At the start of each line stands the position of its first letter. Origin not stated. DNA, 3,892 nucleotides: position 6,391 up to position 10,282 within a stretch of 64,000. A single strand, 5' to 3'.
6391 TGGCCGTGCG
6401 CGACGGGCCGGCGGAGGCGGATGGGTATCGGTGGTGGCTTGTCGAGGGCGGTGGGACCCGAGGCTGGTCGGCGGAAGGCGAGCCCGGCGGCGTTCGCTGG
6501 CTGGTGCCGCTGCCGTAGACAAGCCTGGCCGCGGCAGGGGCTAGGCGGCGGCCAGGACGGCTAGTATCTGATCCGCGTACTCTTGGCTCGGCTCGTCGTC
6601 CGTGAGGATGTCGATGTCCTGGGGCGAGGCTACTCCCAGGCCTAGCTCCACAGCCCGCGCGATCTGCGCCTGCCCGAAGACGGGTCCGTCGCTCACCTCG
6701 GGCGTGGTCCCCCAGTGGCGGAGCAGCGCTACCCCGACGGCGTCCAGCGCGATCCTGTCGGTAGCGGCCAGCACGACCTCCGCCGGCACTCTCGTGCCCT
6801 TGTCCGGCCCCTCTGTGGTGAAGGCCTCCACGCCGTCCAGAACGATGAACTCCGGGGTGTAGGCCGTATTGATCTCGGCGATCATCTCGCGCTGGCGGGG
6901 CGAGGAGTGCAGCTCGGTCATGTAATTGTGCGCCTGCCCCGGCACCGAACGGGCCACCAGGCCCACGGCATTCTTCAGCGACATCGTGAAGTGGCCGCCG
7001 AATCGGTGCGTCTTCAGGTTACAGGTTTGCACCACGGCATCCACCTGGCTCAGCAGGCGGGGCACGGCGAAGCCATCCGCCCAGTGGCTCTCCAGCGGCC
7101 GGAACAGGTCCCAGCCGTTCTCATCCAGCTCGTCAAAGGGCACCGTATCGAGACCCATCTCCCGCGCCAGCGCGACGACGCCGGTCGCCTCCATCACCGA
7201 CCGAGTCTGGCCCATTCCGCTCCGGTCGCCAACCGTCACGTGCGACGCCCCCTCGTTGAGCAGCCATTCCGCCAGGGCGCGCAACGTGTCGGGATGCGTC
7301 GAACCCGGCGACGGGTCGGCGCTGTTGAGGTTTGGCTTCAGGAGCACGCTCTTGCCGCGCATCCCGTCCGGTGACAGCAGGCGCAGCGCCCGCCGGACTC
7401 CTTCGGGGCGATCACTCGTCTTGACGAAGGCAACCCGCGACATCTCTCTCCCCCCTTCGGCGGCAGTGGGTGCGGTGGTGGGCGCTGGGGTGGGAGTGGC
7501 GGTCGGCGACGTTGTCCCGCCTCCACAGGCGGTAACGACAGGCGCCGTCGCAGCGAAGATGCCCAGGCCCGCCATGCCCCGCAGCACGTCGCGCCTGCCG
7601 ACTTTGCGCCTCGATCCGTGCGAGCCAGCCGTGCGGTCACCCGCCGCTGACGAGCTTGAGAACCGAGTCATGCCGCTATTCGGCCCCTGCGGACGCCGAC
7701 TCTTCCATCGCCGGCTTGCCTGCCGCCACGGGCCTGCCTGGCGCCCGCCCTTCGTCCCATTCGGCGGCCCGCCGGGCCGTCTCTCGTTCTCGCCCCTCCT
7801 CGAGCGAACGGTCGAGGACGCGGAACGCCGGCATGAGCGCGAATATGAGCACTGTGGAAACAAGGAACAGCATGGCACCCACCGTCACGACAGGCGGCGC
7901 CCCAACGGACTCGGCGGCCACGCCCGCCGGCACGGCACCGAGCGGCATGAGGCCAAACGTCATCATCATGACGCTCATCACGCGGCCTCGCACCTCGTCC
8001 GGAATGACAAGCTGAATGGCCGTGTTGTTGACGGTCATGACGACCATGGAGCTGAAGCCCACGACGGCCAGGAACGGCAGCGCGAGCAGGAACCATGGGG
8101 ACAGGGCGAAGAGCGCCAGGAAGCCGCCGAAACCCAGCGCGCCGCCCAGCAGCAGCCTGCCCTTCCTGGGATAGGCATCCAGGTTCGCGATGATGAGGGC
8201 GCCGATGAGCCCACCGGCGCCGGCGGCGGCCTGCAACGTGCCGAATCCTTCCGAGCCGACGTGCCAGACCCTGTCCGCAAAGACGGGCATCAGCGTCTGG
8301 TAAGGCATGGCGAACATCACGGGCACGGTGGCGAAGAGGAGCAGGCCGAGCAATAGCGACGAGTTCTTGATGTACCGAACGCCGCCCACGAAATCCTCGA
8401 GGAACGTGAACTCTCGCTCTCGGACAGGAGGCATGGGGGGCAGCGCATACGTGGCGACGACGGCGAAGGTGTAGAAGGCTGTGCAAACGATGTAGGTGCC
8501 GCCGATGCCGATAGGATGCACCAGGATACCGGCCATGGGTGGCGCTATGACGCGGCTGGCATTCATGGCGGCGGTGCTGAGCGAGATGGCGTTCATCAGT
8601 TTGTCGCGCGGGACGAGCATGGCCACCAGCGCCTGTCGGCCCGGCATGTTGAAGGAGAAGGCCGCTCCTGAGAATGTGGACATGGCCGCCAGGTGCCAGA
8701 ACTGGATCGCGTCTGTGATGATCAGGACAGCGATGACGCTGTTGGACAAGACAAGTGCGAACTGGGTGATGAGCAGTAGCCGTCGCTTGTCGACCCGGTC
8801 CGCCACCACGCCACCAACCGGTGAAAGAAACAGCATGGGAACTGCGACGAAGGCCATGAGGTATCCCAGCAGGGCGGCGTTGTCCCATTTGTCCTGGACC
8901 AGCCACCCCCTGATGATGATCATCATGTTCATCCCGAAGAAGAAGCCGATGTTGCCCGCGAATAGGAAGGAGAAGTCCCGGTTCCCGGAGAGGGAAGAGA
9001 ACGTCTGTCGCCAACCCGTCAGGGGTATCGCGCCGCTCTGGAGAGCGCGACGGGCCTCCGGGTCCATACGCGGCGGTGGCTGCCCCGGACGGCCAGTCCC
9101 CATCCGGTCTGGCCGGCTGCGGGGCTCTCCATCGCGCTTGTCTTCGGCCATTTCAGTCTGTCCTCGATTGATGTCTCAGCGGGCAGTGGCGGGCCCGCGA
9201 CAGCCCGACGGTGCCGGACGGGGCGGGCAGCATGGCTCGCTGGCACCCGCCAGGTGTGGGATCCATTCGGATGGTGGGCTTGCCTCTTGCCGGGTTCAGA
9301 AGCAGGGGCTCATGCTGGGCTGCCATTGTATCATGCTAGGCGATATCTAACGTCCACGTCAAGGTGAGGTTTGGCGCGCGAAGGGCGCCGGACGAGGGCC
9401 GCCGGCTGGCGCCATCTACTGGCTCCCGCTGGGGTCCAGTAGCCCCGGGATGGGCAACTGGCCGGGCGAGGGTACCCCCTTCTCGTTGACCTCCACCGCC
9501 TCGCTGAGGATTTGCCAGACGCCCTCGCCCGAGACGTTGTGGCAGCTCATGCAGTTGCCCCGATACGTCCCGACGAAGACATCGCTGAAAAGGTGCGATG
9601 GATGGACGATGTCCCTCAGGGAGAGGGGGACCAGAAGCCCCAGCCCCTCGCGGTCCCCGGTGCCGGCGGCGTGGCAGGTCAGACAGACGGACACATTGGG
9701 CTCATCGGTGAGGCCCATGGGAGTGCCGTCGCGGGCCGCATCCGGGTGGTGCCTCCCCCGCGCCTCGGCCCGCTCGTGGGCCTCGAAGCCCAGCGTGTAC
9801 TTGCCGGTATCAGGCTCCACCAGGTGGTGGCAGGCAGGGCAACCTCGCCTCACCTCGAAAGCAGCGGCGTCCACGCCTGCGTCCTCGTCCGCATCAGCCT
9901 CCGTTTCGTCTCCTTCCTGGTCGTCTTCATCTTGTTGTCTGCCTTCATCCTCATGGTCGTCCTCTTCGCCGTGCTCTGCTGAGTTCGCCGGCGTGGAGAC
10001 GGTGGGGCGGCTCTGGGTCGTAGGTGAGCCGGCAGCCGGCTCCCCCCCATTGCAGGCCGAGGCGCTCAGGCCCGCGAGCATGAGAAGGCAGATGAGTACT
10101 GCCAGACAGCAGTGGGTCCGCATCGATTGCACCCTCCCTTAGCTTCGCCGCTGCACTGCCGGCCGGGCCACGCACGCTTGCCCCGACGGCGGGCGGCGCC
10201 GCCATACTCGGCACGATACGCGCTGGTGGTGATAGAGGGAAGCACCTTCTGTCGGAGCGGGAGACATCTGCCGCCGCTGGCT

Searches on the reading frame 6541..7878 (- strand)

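Call 10: search_protein_families(library=pfam, proteins=[window:6541-7878:-], max_evalue=0.001)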
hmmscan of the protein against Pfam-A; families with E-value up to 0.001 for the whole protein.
window:6541-7878:- (445 aa): 1 family
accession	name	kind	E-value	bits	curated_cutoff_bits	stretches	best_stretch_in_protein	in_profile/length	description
PF04015.17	DUF362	-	3.3e-42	145.2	24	1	178-383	1-199/200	Domain of unknown function (DUF362)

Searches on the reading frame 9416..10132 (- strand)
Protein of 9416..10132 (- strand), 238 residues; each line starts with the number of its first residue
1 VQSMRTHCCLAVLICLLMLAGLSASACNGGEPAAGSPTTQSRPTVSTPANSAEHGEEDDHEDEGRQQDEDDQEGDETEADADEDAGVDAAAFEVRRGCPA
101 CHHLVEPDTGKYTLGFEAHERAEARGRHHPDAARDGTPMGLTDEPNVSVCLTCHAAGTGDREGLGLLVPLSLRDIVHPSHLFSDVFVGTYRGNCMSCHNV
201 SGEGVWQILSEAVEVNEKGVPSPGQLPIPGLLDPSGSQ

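Call 10: search_protein_families(library=pfam, proteins=[window:9416-10132:-], max_evalue=0.001)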
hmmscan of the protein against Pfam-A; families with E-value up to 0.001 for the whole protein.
window:9416-10132:- (238 aa): 3 families
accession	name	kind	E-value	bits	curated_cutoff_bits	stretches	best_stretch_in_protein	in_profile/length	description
PF09699.15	Paired_CXXCH_1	-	6.5e-05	23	20.6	0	192-205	7-20/41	Doubled CXXCH motif (Paired_CXXCH_1)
PF22113.1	Mtrc-MtrF_II-IV_dom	-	0.00044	20.3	30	0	92-203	26-133/176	Outer membrane cytochrome MtrC/MtrF-like, domains II/IV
PF14522.11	Cytochrome_C7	-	0.00077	19.7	24.8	0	95-199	13-67/67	Cytochrome c7 and related cytochrome c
